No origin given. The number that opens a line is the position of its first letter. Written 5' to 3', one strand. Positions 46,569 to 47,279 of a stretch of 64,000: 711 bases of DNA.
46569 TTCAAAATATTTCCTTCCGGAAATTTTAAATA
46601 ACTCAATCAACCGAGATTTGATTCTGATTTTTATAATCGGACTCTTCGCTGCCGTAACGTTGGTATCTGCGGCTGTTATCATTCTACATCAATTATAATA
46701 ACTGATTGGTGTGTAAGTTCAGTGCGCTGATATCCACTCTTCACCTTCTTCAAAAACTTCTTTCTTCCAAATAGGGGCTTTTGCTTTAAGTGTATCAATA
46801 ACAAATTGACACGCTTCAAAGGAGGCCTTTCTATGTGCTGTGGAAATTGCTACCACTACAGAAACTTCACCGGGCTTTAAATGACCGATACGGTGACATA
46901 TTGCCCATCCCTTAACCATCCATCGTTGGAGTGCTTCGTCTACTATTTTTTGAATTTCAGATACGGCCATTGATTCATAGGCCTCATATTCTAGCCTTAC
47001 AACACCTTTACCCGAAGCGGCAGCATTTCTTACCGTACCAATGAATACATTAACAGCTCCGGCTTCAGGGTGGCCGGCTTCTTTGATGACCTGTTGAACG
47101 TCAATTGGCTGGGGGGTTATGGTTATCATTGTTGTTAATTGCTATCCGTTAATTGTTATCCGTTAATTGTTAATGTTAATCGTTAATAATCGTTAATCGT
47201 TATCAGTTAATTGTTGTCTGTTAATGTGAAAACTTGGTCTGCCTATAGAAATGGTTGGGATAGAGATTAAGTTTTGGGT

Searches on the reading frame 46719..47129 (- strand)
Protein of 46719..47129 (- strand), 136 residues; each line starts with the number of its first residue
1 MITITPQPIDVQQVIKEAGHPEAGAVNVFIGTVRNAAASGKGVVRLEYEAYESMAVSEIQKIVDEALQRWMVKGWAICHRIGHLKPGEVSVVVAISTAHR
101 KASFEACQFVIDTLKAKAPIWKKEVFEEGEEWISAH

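Call 7: search_protein_families(library=pfam, proteins=[window:46719-47129:-])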
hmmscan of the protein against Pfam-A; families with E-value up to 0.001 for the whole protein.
window:46719-47129:- (136 aa): 1 family
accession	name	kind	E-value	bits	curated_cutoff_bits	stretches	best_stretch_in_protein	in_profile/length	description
PF02391.22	MoaE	-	6.4e-41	139.5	23.4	1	4-117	1-114/114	MoaE protein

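Call 8: search_protein_families(library=ncbifam, proteins=[window:46719-47129:-])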
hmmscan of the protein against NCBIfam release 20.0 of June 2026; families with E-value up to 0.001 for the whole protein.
window:46719-47129:- (136 aa): 2 families
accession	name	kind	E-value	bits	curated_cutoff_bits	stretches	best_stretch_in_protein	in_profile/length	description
NF007959.0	PRK10678.1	equivalog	5.6e-31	107.1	175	1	18-135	23-139/150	molybdopterin synthase catalytic subunit MoaE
NF011061.0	PRK14493.1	equivalog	7.1e-24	84.8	215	1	11-133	147-270/274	molybdopterin synthase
